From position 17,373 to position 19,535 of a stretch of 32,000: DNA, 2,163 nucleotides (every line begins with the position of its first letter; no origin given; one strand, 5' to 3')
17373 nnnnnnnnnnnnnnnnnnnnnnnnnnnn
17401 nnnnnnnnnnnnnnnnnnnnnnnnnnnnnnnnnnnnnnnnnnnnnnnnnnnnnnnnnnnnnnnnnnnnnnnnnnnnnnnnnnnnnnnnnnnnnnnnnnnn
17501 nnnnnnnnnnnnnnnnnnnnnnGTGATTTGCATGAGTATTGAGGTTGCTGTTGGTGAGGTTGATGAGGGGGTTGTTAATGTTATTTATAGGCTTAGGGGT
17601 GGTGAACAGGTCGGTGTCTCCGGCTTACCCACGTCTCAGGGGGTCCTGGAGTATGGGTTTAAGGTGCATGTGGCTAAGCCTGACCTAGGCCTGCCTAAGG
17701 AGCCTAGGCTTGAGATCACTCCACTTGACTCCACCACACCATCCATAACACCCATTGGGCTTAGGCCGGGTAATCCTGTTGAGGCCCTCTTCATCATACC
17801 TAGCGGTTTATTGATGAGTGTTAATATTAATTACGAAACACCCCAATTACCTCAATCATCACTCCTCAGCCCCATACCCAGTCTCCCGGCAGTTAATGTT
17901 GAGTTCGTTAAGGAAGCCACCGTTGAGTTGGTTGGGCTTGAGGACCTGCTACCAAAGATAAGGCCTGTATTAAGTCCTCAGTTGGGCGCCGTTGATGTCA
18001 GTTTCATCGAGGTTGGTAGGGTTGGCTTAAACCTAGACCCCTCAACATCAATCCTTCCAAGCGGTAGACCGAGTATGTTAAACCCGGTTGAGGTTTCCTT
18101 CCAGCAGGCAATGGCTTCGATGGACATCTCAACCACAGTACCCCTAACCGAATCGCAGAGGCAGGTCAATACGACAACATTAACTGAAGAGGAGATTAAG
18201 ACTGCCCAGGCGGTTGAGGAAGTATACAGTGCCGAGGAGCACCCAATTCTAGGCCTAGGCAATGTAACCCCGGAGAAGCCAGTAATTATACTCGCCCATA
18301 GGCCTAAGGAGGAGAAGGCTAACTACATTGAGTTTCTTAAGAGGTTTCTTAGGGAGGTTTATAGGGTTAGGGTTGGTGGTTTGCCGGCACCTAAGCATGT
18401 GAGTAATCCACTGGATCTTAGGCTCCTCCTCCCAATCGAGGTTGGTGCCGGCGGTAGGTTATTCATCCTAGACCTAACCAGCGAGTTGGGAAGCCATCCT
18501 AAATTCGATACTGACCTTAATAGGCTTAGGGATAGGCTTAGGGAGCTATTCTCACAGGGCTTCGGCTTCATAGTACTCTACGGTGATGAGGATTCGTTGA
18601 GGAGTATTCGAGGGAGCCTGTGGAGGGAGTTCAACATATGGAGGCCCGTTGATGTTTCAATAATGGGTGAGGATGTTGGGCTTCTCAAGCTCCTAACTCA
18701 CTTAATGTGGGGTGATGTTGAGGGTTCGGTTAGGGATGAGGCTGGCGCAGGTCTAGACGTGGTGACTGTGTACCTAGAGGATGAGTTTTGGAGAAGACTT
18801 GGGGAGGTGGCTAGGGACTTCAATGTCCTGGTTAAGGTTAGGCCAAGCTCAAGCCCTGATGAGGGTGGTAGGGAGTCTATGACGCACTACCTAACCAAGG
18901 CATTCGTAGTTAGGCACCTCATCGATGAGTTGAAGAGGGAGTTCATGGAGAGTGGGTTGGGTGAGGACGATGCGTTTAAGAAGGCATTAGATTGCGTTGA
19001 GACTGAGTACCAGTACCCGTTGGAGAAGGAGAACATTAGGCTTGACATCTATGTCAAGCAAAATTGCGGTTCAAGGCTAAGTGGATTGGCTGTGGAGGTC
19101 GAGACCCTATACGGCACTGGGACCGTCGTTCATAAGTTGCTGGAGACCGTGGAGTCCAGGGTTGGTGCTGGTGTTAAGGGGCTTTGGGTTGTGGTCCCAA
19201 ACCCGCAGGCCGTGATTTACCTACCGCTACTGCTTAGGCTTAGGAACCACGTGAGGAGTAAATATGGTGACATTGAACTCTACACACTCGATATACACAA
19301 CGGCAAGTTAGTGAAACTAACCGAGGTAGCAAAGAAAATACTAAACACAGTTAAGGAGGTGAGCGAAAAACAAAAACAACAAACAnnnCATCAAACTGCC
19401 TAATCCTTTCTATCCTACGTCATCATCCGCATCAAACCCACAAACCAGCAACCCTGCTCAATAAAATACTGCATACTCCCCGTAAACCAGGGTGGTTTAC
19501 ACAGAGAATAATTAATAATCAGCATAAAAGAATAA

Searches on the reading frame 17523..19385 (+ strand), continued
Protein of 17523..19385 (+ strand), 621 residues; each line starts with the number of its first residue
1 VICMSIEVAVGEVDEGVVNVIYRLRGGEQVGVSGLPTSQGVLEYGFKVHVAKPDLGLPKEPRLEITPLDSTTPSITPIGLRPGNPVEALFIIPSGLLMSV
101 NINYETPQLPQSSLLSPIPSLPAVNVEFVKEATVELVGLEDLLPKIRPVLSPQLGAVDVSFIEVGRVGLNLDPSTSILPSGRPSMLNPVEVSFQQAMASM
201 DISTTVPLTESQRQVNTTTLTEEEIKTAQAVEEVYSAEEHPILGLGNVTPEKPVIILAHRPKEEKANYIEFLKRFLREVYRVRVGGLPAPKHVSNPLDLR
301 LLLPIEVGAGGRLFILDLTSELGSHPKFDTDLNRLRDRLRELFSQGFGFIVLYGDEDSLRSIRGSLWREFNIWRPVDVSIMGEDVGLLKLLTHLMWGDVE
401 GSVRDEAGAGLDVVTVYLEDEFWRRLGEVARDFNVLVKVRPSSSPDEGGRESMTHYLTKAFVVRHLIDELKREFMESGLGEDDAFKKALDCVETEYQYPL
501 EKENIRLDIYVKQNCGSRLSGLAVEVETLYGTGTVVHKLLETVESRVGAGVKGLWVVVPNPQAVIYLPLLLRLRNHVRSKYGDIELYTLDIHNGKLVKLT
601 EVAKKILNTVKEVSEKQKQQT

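Call 70: get_annotated_region(hit=H1, flank=6000)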
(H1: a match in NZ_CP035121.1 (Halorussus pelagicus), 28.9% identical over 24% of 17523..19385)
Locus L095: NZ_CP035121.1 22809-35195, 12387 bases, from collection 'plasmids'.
description: Halorussus pelagicus strain RC-68 plasmid unnamed2, complete sequence
organism: Halorussus pelagicus (NCBI taxid 2505977)
taxonomy: Archaea; Euryarchaeota; Halobacteria; Halobacteriales; Haladaptataceae; Halorussus; Halorussus pelagicus
host: -; source: pure culture,salted brown alga Laminaria; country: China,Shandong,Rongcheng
typing (MOB-suite, as given by PLSDB): non-mobilizable; mating-pair formation MPF_T
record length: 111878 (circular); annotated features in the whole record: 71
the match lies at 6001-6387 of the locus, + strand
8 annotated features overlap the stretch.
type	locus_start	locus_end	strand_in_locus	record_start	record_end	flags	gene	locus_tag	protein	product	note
CDS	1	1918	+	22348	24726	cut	-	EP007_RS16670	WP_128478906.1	hypothetical protein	-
CDS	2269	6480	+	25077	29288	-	-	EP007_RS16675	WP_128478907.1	hypothetical protein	-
CDS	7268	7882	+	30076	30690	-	-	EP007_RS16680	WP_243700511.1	DNA-directed RNA polymerase subunit epsilon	-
CDS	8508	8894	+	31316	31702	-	-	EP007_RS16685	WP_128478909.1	hypothetical protein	-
CDS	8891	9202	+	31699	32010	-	-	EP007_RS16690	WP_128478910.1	hypothetical protein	-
CDS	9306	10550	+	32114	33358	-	-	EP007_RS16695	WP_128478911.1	hypothetical protein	-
CDS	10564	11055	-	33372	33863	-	-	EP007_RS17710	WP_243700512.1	HNH endonuclease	-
CDS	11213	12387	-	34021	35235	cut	-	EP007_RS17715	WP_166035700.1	hypothetical protein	-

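Call 71: search_protein_families(library=pfam, proteins=[L095:2269-6477:+, L080:2333-6817:-, L046:3322-4563:-, L020:5358-6377:+, L071:509-967:+, L072:2420-3463:+, L086:1132-2658:+, L077:2017-2823:+, L041:11662-11901:+, L011:804-1025:+], max_evalue=0.01)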
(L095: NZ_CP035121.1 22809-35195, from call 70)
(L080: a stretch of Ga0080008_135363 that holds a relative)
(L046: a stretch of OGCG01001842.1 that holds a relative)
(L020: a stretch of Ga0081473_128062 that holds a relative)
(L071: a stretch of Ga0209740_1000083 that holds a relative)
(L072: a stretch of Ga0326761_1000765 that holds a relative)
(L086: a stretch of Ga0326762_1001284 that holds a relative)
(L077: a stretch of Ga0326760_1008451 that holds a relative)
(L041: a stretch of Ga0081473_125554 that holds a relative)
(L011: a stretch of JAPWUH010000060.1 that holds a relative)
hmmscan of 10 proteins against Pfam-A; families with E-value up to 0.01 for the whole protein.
L095:2269-6477:+ (1403 aa): 0 families

L080:2333-6817:- (1494 aa): 2 families
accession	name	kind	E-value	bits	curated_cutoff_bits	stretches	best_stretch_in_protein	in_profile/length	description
PF20720.3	nSTAND3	-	7.9e-05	22.8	27.2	1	410-466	5-59/155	Novel STAND NTPase 3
PF13191.12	AAA_16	-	0.00055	20.9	32.6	1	411-531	11-136/167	AAA ATPase domain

L046:3322-4563:- (413 aa): 0 families

L020:5358-6377:+ (339 aa): 2 families
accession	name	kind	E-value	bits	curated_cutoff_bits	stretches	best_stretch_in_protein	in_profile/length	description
PF01972.22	SDH_protease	-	6.1e-10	39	31.3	1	103-266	124-270/286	ClpP-like SDH-type serine proteinase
PF25145.1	NfeD1b_N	-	0.0017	18.4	40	1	76-133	38-94/189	NfeD1b, N-terminal domain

L071:509-967:+ (152 aa): 0 families

L072:2420-3463:+ (347 aa): 2 families
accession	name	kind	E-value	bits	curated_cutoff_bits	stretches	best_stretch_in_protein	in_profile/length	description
PF01555.25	N6_N4_Mtase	-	1.5e-06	28.8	26.7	1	53-86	184-217/221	DNA methylase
PF03602.21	Cons_hypoth95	-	0.00066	19.8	24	1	48-91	39-83/182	Conserved hypothetical protein 95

L086:1132-2658:+ (508 aa): 3 families
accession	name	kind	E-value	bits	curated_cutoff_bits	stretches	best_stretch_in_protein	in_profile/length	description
PF13245.12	AAA_19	-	1.6e-05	25.5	25.1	0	40-90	4-51/134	AAA domain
PF13086.12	AAA_11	-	5.9e-05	23.4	27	0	49-114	19-75/257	AAA domain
PF00270.35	DEAD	-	0.001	19.2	26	1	51-97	18-62/167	DEAD/DEAH box helicase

L077:2017-2823:+ (268 aa): 3 families
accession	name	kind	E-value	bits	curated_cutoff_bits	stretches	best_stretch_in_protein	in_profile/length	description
PF13191.12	AAA_16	-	1.1e-06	29.7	32.6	1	22-42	25-45/167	AAA ATPase domain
PF13476.12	AAA_23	-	6.9e-05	24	27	1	4-44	1-42/201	AAA domain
PF00004.35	AAA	-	0.0061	17.4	21.2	0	24-44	1-21/131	ATPase family associated with various cellular activities (AAA)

L041:11662-11901:+ (79 aa): 0 families

L011:804-1025:+ (73 aa): 0 families

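Call 79: search_protein_families(library=ncbifam, proteins=[window:17523-19385:+], max_evalue=0.1)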
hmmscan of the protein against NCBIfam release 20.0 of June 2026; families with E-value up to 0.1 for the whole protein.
window:17523-19385:+ (621 aa): 1 family
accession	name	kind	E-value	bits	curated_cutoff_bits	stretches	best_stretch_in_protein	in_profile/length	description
NF041207.1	tRNA_bind_PBP11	equivalog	0.076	13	100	0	4-32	36-64/104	tRNA-binding protein Pbp11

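Call 80: search_protein_families(library=phrogs, proteins=[window:17523-19385:+], max_evalue=0.1)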
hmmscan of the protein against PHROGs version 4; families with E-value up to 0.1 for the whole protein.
window:17523-19385:+ (621 aa): 1 family
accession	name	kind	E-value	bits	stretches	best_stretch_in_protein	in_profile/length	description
phrog_38807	-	unknown function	0.049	15.2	0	186-229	13-54/62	-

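Call 88: search_solved_structures(query=L021:944-2635:-, max_evalue=10)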
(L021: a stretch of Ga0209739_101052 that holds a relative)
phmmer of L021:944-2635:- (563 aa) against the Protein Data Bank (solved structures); distinct sequences matched with E-value up to 10: 0.

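Call 89: search_solved_structures(query=L095:2269-6477:+, max_evalue=10)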
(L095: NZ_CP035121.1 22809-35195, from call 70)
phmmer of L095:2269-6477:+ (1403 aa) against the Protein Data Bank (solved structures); distinct sequences matched with E-value up to 10: 3.
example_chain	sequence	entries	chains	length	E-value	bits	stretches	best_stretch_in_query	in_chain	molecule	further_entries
6ksq_A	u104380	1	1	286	0.18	12.7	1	599-686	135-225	Heat shock protein HSP 90-alpha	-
7ry0_A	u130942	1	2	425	0.36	11.6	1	599-686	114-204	Heat shock protein HSP 90-alpha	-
7rxz_A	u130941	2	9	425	0.36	11.6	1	599-686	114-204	Heat shock protein HSP 90-alpha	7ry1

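Call 102: search_protein_families(library=pfam, proteins=[L069:3-1142:-, L069:3312-4955:-, L069:5098-6435:+, L069:7343-8119:+, L082:10615-11412:+, L082:11660-12586:+, L082:9977-10414:+, L013:3157-3732:-, L013:3746-4210:-, L093:3804-4520:+], max_evalue=0.001)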
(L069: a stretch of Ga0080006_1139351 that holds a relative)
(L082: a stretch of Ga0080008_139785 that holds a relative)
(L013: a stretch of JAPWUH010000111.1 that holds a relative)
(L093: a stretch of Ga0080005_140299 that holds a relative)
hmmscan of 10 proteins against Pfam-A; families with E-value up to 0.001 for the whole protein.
L069:3-1142:- (380 aa): 1 family
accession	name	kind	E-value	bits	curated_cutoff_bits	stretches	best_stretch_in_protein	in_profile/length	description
PF00285.26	Citrate_synt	-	1e-111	373.9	27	1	32-378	1-348/357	Citrate synthase, C-terminal domain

L069:3312-4955:- (547 aa): 1 family
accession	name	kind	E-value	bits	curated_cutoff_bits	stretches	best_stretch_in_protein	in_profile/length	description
PF04055.27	Radical_SAM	-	1.6e-10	41.9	29.5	1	243-433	1-166/166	Radical SAM superfamily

L069:5098-6435:+ (445 aa): 2 families
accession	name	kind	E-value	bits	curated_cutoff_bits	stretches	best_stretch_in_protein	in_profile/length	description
PF00206.25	Lyase_1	-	4.4e-75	253.4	27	1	22-313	28-312/312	Lyase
PF10415.14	FumaraseC_C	-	1.7e-06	28.8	32.5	1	379-429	1-53/54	Fumarase C C-terminus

L069:7343-8119:+ (258 aa): 0 families

L082:10615-11412:+ (265 aa): 4 families
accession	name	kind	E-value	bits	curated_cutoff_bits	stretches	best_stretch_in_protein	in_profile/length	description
PF08271.17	Zn_Ribbon_TF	-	6.6e-13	48.4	29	1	4-41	3-41/43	TFIIB zinc-binding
PF00382.24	TFIIB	-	4.7e-08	33.4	23.6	1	187-238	9-62/92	Transcription factor TFIIB repeat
PF03966.22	Trm112p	-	0.00016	21.9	22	1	4-28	10-34/40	Trm112p-like protein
PF06677.18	Auto_anti-p27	-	0.00027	21.4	24.1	1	4-26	18-40/40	Sjogren's syndrome/scleroderma autoantigen 1 (Autoantigen p27)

L082:11660-12586:+ (308 aa): 0 families

L082:9977-10414:+ (145 aa): 0 families

L013:3157-3732:- (191 aa): 0 families

L013:3746-4210:- (154 aa): 2 families
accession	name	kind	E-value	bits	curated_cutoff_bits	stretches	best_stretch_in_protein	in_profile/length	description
PF00583.31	Acetyltransf_1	-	1.1e-05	26.1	20.7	1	71-113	71-116/116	Acetyltransferase (GNAT) family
PF13673.13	Acetyltransf_10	-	0.00027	21.4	23.6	1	71-116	63-110/128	Acetyltransferase (GNAT) domain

L093:3804-4520:+ (238 aa): 0 families

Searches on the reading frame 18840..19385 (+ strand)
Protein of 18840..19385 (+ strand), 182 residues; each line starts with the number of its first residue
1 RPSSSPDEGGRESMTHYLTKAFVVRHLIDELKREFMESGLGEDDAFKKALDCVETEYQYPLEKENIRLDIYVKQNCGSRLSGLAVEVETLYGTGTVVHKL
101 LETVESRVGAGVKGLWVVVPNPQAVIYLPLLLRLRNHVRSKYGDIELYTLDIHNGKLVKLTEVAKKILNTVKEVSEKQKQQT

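Call 51: search_solved_structures(query=A3, max_evalue=10, show_alignments=3)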
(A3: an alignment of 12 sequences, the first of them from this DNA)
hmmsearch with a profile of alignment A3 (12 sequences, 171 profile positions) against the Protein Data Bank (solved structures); distinct sequences matched with E-value up to 10: 4.
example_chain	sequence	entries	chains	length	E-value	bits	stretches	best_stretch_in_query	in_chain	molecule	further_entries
8cwy_A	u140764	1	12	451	1e-06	32.2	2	8-100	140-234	T32-15-1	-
8cws_A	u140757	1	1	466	2.6e-06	30.9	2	8-100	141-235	F4132-2 Chain A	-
2fc3_A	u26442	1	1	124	0.34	14.3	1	90-169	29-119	50S ribosomal protein L7Ae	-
5cwb_A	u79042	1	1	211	0.38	14.1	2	8-100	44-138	Designed helical repeat protein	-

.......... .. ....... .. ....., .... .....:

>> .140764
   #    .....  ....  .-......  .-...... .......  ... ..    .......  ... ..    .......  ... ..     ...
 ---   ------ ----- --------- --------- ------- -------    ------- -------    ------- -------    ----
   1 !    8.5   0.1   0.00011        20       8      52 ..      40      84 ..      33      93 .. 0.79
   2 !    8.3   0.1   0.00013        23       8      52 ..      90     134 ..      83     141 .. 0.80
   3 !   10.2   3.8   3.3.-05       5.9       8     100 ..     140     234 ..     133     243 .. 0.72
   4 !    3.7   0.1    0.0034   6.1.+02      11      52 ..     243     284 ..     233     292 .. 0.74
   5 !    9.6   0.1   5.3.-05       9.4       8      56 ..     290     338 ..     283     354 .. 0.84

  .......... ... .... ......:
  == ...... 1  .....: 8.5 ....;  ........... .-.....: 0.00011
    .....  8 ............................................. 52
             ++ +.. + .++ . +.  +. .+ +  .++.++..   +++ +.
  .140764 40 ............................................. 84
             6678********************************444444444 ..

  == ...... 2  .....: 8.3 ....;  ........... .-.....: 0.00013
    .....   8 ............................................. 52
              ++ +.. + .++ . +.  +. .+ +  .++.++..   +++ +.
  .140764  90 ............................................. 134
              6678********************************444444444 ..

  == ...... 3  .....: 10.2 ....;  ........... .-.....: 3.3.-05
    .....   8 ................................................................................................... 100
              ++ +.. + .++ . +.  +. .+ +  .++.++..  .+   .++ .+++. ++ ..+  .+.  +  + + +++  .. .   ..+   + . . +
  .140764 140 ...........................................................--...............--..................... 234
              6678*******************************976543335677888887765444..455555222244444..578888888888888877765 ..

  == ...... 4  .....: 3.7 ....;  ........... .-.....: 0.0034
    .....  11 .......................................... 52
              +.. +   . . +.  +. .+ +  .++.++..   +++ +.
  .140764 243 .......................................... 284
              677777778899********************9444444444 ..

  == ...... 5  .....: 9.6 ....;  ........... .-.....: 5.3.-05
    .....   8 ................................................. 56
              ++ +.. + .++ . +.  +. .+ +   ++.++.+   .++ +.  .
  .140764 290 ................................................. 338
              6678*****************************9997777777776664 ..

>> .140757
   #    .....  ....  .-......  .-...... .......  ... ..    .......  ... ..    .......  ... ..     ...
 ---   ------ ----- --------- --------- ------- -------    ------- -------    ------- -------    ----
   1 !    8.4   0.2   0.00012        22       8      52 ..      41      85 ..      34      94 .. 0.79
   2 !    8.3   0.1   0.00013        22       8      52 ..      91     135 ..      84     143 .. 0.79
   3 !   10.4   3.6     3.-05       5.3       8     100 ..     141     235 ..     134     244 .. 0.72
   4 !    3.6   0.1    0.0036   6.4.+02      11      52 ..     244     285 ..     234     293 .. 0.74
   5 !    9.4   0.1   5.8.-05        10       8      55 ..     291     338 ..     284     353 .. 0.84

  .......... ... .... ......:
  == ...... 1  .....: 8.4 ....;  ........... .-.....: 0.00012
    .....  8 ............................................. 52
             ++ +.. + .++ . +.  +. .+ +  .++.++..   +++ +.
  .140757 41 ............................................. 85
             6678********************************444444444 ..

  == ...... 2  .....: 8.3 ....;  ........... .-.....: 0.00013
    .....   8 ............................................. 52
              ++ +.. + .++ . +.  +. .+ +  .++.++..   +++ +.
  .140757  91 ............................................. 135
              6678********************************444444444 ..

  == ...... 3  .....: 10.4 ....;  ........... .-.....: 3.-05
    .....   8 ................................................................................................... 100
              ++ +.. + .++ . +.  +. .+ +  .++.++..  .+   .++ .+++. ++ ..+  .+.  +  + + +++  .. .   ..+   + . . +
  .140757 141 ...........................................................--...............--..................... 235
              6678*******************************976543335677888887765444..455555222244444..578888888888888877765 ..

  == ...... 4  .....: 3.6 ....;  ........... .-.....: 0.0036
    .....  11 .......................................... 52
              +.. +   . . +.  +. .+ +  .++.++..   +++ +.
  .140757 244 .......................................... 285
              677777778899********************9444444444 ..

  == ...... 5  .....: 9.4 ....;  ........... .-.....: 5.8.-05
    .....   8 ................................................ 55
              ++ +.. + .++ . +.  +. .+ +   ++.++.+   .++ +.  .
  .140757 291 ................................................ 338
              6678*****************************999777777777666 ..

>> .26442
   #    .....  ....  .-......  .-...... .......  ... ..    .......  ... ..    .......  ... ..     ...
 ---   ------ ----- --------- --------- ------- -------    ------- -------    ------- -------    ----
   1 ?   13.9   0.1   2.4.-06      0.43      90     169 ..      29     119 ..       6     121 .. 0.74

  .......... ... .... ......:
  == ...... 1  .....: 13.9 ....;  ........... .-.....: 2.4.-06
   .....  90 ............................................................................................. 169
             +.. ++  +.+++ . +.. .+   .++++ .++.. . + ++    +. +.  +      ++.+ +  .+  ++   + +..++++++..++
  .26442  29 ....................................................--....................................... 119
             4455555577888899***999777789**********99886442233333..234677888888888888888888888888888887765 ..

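Call 52: search_protein_families(library=pfam, alignment_id=A3, max_evalue=1)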
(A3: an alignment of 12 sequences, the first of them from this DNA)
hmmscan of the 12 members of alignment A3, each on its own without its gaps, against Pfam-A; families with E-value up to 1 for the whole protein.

A. member 1, seq(182 aa): 0 families

B. families by the number of members that match (of 12 scanned): 2 families
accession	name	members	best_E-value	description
PF06054.18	CoiA_nuc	2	0.052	Competence protein CoiA, nuclease-like domain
PF02784.22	Orn_Arg_deC_N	1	0.026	Pyridoxal-dependent decarboxylase, pyridoxal binding domain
